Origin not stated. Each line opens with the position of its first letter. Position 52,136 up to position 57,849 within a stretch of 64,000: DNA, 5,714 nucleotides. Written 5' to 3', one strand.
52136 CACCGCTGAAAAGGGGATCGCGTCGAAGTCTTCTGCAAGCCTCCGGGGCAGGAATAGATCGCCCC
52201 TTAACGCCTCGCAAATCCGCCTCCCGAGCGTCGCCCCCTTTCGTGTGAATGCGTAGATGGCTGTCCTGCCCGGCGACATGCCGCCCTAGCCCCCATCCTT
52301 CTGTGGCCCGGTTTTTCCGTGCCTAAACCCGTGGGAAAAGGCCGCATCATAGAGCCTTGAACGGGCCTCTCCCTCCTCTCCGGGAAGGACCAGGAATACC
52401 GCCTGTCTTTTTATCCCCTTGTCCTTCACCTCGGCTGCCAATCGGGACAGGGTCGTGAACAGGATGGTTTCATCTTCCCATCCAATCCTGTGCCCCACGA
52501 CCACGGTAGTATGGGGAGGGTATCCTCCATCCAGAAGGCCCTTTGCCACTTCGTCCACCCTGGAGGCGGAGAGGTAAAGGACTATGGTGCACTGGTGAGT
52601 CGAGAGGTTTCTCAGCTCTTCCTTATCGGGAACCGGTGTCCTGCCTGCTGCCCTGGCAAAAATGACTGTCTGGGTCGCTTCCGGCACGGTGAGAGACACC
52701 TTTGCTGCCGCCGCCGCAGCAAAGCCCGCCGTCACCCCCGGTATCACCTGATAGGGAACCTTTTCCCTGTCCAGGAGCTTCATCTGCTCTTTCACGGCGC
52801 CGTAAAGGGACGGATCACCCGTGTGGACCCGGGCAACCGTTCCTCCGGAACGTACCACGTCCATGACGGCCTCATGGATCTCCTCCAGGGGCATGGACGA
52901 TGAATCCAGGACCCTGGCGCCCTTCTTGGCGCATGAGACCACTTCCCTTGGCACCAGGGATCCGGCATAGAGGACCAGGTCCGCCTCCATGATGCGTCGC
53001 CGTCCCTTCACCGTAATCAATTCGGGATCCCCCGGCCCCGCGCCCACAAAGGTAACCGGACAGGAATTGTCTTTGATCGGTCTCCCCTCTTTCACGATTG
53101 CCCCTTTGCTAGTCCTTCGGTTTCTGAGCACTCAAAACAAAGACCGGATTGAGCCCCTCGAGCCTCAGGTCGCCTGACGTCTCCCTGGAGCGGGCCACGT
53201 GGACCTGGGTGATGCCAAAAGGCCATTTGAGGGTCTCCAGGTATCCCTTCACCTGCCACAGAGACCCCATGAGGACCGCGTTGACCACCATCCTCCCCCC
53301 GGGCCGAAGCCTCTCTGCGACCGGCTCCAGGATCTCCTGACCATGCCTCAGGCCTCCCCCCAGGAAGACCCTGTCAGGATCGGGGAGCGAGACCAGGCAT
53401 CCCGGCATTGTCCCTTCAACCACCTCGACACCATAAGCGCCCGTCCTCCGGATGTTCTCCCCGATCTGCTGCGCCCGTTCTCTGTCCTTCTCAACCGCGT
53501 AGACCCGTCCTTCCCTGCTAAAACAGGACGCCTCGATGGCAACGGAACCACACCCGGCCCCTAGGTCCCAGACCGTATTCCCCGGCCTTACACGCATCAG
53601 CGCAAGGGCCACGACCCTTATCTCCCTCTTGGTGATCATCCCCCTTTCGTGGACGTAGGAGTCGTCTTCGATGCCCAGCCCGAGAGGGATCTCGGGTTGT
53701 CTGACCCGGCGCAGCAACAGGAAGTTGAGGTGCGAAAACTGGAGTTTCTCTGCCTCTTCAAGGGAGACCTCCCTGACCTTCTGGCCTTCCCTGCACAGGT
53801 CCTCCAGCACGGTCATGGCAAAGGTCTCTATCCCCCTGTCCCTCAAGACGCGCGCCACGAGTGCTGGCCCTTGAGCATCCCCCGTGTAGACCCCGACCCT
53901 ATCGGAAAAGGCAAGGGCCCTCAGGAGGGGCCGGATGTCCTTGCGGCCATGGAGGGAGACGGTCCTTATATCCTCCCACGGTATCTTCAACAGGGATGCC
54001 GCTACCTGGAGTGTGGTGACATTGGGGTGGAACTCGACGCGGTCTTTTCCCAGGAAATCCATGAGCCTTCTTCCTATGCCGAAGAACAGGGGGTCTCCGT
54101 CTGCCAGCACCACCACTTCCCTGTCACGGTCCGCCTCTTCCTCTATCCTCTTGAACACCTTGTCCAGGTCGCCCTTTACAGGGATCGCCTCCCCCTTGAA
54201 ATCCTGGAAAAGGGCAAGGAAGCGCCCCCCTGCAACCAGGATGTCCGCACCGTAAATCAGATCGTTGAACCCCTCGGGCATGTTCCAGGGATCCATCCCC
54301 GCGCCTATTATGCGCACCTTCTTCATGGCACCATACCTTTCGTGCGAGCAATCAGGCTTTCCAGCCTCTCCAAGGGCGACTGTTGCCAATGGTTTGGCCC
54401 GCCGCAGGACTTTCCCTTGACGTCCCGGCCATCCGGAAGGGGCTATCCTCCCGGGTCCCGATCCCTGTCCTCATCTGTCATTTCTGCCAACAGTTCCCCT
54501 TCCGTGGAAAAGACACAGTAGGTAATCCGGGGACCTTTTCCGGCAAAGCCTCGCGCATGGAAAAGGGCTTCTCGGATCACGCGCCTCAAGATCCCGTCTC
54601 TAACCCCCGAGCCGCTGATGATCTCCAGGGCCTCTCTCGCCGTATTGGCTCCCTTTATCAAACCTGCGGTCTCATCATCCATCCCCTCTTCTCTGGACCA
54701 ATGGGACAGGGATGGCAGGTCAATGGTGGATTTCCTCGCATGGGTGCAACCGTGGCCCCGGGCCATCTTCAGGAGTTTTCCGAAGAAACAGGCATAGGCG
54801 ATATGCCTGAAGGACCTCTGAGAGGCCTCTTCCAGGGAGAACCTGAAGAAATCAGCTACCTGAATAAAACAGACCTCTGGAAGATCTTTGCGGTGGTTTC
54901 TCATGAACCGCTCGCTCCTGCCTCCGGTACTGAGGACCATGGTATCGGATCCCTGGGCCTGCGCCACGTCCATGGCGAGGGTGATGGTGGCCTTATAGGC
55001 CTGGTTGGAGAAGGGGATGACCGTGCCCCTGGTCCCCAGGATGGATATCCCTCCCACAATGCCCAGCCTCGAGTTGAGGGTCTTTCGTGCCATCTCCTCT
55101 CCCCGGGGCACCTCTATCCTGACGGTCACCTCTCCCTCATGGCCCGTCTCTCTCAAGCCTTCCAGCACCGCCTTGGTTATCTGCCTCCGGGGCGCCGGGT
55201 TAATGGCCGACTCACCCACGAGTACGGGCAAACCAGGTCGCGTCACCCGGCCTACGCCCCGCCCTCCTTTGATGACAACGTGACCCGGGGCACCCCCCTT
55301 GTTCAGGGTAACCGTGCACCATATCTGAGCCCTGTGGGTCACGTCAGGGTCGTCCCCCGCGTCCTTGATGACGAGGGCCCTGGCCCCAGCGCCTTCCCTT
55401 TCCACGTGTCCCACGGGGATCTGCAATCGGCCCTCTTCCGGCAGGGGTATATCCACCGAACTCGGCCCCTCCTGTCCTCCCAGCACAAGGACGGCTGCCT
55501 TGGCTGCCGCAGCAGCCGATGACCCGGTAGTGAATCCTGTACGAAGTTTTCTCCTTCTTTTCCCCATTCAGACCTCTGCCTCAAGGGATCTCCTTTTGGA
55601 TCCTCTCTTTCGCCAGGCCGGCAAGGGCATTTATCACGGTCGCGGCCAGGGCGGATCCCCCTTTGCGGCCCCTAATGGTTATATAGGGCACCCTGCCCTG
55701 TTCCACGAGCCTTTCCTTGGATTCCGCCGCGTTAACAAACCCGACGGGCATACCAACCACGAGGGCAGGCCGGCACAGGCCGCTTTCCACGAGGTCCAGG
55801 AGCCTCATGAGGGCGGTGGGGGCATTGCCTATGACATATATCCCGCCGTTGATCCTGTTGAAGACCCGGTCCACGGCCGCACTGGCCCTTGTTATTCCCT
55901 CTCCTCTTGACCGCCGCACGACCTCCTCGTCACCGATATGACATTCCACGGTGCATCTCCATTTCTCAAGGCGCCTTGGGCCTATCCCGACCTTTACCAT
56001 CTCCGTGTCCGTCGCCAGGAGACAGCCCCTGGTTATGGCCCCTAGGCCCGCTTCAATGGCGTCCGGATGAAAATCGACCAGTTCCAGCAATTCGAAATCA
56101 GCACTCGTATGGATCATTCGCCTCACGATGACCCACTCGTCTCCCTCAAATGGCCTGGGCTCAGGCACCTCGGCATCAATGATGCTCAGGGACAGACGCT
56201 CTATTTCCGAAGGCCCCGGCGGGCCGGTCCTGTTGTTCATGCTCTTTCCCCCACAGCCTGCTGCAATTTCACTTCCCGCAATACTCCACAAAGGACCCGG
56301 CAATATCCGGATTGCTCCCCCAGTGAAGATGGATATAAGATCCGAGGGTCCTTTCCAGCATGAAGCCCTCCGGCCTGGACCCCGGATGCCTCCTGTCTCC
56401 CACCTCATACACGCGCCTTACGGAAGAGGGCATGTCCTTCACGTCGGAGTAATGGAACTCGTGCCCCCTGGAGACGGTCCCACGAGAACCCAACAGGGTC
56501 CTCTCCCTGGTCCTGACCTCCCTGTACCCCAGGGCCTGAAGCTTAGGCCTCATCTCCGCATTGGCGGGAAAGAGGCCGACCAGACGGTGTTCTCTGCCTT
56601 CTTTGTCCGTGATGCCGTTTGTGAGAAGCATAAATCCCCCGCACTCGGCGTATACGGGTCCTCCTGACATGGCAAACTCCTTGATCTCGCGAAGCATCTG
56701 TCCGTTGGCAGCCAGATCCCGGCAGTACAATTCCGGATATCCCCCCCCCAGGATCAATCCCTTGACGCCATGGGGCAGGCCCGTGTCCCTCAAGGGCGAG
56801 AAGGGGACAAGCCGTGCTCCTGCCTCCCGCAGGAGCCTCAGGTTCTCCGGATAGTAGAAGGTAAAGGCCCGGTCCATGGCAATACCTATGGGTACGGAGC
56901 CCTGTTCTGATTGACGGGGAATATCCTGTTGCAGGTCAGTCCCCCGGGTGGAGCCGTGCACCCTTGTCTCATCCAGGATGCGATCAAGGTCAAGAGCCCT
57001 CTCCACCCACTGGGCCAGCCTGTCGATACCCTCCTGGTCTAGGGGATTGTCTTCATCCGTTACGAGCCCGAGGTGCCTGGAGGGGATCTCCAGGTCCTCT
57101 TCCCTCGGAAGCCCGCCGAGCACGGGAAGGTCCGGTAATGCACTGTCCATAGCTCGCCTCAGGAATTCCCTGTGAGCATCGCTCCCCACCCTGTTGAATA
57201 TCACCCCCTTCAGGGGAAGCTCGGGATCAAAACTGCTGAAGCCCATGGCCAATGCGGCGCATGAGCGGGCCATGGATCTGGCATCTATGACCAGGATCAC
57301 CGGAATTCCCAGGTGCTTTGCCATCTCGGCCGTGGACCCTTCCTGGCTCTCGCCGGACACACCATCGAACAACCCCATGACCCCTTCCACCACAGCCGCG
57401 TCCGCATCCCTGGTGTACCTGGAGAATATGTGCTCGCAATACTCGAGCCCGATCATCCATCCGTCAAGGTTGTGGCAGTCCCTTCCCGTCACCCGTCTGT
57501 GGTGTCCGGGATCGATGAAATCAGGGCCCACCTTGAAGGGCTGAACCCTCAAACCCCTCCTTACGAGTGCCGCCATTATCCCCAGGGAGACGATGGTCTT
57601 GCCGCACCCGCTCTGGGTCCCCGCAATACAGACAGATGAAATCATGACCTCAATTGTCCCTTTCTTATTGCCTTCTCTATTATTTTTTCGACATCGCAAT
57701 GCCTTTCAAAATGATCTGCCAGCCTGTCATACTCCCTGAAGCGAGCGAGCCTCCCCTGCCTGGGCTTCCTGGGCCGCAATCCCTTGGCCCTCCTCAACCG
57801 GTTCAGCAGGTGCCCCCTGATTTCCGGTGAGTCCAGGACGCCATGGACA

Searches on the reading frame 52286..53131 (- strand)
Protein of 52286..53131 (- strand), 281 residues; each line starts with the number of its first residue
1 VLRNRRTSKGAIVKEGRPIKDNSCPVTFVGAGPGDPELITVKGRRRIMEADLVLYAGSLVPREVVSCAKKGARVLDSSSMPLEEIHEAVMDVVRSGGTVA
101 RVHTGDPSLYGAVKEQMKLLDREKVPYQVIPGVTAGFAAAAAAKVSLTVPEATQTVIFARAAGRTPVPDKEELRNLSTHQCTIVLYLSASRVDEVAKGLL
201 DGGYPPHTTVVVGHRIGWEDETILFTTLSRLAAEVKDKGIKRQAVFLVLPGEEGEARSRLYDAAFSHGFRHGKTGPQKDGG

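Call 16: search_protein_families(library=pfam, proteins=[window:52286-53131:-], max_evalue=0.01)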
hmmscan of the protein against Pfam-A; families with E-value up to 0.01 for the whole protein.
window:52286-53131:- (281 aa): 1 family
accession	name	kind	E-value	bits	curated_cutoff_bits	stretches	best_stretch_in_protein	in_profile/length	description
PF00590.25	TP_methylase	-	1.2e-47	163.1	27.8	1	26-231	2-211/212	Tetrapyrrole (Corrin/Porphyrin) Methylases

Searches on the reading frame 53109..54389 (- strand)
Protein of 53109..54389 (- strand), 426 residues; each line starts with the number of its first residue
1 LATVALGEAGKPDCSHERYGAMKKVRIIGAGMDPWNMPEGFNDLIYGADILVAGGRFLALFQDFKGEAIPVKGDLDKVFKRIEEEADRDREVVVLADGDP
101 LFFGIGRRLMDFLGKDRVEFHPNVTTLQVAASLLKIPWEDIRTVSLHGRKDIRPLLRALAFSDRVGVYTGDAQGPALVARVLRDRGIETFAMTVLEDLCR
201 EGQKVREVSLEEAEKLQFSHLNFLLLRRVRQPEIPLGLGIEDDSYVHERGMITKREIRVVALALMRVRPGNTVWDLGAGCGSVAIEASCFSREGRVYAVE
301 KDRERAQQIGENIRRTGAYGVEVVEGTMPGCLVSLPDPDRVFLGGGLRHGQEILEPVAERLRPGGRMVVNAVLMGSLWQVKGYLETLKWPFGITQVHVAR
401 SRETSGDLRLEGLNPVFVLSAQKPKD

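Call 16: search_protein_families(library=pfam, proteins=[window:53109-54389:-], max_evalue=0.01)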
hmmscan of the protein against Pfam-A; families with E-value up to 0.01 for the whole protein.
window:53109-54389:- (426 aa): 6 families
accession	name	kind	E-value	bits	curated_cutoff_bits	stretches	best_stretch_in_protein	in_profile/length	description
PF00590.25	TP_methylase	-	1e-23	84.8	27.8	1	25-213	2-211/212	Tetrapyrrole (Corrin/Porphyrin) Methylases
PF01135.25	PCMT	-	5.7e-07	30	20.3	1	252-369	56-171/210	Protein-L-isoaspartate(D-aspartate) O-methyltransferase (PCMT)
PF03602.21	Cons_hypoth95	-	5e-05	23.5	24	1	270-325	42-97/182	Conserved hypothetical protein 95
PF02475.24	TRM5-TYW2_MTfase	-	0.00011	22.7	28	1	266-314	33-81/164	TRM5/TYW2 methyltransferase domain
PF01189.24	Methyltr_RsmB-F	-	0.0013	18.9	27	1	265-326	4-66/199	16S rRNA methyltransferase RsmB/F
PF13649.12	Methyltransf_25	-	0.0068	17.5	27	0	273-365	1-97/97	Methyltransferase domain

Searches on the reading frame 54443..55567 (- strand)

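Call 16: search_protein_families(library=pfam, proteins=[window:54443-55567:-], max_evalue=0.01)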
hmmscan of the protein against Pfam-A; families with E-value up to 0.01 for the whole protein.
window:54443-55567:- (374 aa): 1 family
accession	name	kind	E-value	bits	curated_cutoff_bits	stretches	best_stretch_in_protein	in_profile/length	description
PF01888.22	CbiD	-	5.1e-89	298.3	25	1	8-271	1-254/254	CbiD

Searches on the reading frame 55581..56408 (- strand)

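Call 16: search_protein_families(library=pfam, proteins=[window:55581-56408:-], max_evalue=0.01)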
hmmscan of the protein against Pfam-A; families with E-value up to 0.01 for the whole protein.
window:55581-56408:- (275 aa): 1 family
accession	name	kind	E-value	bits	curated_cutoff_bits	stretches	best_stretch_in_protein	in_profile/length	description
PF02570.20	CbiC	-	7.8e-73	244.8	22.5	1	68-263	1-194/196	Precorrin-8X methylmutase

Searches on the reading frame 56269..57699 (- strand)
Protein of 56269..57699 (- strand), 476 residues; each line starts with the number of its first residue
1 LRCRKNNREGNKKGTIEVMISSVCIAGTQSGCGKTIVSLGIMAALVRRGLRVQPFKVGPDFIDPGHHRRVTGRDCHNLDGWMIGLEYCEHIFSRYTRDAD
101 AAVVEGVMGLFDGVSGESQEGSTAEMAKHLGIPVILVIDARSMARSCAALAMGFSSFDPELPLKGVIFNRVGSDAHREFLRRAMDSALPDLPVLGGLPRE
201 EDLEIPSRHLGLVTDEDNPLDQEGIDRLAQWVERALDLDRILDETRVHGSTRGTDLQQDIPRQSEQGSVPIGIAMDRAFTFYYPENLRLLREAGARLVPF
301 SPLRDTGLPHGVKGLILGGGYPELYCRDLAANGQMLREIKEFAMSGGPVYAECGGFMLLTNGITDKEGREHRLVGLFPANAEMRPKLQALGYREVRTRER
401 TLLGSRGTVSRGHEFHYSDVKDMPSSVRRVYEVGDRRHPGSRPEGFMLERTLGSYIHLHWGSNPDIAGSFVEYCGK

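Call 16: search_protein_families(library=pfam, proteins=[window:56269-57699:-], max_evalue=0.01)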
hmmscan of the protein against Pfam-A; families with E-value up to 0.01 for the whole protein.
window:56269-57699:- (476 aa): 3 families
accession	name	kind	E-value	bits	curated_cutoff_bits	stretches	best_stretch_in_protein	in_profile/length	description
PF07685.20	GATase_3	-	5.7e-36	124.4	27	1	271-463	2-194/196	CobB/CobQ-like glutamine amidotransferase domain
PF01656.29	CbiA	-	3.9e-21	75.8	25.4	1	23-210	1-123/125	CobQ/CobB/MinD/ParA nucleotide binding domain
PF13500.12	AAA_26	-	2.9e-16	60.3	27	2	91-204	91-195/198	AAA domain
